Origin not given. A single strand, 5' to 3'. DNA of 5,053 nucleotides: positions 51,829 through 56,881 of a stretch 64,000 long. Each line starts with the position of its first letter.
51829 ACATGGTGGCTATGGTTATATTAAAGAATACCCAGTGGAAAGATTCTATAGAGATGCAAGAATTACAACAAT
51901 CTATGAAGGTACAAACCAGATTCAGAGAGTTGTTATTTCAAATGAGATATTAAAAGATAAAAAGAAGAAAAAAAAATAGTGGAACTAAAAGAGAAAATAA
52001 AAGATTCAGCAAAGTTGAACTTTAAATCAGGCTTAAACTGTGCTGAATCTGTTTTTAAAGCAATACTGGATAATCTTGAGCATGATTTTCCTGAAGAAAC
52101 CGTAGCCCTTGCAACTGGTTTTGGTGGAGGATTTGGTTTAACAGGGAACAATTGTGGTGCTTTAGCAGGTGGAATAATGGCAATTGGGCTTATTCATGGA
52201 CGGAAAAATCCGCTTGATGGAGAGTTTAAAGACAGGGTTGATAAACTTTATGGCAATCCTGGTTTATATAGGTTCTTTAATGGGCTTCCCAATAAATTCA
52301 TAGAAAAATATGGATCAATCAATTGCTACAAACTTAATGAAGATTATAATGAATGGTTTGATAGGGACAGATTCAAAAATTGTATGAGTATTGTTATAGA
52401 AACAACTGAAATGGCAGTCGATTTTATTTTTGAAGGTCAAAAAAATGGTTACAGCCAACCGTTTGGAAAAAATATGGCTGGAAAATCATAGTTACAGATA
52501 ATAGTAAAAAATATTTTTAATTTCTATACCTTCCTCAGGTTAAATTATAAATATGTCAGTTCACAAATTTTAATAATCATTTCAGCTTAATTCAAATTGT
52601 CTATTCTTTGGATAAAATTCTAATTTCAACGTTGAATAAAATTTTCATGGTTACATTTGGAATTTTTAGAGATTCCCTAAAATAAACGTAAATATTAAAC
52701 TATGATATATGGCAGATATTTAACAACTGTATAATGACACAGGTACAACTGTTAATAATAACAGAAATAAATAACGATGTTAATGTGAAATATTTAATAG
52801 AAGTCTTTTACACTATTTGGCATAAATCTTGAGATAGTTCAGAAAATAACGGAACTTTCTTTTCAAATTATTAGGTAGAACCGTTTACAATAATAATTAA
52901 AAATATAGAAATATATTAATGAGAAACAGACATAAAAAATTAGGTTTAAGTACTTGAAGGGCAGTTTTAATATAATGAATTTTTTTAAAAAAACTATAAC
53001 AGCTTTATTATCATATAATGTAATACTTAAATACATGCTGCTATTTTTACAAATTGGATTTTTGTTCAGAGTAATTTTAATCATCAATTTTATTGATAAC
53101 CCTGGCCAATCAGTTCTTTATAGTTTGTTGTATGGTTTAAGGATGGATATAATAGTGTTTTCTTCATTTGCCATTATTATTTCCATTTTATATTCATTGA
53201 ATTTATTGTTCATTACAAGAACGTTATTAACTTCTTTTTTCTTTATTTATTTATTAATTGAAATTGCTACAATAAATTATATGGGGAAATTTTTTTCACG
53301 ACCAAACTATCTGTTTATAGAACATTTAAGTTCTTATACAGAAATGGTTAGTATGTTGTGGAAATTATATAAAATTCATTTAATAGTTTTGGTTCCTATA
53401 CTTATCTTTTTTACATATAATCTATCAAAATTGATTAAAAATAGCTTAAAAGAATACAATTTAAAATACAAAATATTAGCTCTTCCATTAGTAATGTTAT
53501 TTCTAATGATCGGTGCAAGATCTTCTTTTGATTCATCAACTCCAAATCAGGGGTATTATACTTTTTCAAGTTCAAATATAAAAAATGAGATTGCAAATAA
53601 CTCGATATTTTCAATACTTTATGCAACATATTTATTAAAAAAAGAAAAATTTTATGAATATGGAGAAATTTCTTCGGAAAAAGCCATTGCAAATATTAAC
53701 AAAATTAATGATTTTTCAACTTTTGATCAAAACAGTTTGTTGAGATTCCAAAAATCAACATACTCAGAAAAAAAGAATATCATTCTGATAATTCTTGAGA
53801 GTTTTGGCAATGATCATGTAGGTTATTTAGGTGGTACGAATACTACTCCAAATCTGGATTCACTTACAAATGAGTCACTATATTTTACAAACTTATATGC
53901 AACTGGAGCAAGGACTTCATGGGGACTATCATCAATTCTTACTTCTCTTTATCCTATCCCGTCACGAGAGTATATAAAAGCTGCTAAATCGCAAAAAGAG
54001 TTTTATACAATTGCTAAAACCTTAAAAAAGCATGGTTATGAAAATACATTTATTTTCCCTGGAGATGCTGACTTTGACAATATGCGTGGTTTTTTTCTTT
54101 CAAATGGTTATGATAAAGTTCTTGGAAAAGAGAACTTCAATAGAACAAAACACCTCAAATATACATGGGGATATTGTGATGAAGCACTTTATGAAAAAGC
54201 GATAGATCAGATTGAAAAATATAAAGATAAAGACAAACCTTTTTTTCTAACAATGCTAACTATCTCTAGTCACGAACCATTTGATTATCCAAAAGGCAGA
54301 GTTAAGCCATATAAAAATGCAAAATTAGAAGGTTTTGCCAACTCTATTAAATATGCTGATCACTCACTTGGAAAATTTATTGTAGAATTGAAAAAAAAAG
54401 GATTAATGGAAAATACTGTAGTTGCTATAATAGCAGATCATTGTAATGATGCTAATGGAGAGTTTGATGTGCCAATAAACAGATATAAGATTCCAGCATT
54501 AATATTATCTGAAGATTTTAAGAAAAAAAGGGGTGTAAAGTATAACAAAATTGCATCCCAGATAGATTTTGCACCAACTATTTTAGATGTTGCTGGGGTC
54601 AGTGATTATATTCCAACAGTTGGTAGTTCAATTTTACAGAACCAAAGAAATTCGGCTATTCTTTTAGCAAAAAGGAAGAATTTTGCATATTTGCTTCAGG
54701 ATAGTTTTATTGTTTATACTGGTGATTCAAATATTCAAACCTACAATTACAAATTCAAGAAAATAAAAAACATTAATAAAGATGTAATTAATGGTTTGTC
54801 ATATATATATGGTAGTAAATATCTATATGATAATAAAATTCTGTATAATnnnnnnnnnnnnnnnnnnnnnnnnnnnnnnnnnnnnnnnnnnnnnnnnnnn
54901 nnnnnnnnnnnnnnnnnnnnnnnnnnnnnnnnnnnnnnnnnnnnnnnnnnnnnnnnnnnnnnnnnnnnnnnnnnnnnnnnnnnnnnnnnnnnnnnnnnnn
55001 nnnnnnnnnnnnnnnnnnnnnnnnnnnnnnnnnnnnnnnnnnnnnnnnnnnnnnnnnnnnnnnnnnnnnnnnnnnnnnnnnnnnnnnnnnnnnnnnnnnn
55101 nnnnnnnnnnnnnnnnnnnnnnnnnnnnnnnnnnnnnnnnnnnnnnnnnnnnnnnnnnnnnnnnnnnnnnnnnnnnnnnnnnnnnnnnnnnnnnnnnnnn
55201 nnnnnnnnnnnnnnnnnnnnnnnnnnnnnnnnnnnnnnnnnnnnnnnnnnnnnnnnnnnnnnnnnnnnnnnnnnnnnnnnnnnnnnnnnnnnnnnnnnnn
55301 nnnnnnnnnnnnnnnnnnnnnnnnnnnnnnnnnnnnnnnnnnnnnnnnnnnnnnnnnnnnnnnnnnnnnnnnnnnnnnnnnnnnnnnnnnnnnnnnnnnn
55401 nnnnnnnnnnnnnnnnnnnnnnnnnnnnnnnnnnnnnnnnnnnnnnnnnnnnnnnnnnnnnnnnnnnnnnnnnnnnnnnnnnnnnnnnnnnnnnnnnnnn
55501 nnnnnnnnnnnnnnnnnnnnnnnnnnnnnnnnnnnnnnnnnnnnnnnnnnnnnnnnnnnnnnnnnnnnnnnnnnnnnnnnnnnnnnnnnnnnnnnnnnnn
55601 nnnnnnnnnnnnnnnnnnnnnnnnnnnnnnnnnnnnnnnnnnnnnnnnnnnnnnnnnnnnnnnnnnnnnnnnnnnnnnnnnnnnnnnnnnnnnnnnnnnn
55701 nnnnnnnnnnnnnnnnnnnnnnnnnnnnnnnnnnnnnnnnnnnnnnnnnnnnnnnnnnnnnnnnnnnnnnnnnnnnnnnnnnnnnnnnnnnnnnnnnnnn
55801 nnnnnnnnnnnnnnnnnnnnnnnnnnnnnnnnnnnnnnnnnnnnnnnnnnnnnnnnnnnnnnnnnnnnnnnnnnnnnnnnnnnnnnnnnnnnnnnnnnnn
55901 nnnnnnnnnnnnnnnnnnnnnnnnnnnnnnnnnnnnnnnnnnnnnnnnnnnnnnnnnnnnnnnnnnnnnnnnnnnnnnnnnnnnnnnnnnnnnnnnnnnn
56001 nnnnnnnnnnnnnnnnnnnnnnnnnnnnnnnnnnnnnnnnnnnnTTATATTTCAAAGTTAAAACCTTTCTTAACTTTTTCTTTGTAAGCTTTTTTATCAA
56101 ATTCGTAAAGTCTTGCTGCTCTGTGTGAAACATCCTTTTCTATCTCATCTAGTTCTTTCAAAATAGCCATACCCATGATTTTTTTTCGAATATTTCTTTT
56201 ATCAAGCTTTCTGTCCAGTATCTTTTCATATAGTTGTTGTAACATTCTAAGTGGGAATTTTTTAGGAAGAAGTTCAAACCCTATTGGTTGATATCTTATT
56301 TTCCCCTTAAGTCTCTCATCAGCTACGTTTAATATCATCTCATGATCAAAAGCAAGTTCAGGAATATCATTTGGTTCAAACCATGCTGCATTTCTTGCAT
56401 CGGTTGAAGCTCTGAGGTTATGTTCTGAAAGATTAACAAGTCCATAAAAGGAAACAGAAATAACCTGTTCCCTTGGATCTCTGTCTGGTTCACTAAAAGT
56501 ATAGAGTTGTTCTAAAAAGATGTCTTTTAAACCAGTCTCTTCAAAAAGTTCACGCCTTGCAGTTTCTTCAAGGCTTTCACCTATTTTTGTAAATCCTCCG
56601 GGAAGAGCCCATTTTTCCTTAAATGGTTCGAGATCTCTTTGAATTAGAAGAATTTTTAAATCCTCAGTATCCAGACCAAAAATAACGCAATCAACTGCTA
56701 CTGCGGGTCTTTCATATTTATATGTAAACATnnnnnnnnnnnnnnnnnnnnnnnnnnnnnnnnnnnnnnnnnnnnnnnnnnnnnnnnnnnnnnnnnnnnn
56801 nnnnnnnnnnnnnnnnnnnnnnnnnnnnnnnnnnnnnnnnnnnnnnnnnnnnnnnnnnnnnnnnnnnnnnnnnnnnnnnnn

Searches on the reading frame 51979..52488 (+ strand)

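Call 50: search_protein_families(library=pfam, proteins=[window:51979-52488:+], max_evalue=0.001)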
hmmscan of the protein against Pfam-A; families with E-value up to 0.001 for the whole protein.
window:51979-52488:+ (170 aa): 1 family
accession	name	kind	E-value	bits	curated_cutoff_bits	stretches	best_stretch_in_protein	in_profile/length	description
PF09719.15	C_GCAxxG_C_C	-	1.1e-24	87.2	27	1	20-147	2-116/118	Putative redox-active protein (C_GCAxxG_C_C)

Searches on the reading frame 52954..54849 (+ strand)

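Call 50: search_protein_families(library=pfam, proteins=[window:52954-54849:+], max_evalue=0.001)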
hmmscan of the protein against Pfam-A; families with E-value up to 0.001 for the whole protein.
window:52954-54849:+ (632 aa): 3 families
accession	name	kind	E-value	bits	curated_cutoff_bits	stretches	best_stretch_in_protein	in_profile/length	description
PF00884.28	Sulfatase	-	1.2e-55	189.4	25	1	274-549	1-301/301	Sulfatase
PF01663.27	Phosphodiest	-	5.6e-07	29.9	23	0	417-496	149-219/342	Type I phosphodiesterase / nucleotide pyrophosphatase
PF02995.22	DUF229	-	0.00071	18.8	25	0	412-497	277-342/496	Protein of unknown function (DUF229)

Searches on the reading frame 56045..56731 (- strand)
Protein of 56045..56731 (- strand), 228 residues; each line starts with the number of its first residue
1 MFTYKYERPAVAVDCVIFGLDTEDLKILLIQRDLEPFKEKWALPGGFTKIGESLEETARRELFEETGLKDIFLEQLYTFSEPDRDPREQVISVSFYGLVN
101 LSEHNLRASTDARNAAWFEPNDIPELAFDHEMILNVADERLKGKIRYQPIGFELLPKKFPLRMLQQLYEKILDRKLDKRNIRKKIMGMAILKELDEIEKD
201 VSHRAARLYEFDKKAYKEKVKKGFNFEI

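Call 3: search_protein_families(library=pfam, proteins=[window:56045-56731:-], max_evalue=0.01)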
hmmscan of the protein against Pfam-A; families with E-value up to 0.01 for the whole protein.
window:56045-56731:- (228 aa): 3 families
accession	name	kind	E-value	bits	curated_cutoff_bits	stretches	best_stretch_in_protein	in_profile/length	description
PF21906.2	NrtR_WHD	-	3.6e-24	85.1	27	1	151-211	1-61/61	NrtR DNA-binding winged helix domain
PF00293.34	NUDIX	-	8.9e-22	78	21.1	1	10-127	3-124/134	NUDIX domain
PF19368.5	AraR_C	-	7.2e-11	42.6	23.8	1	147-222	1-77/82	AraR C-terminal winged HTH domain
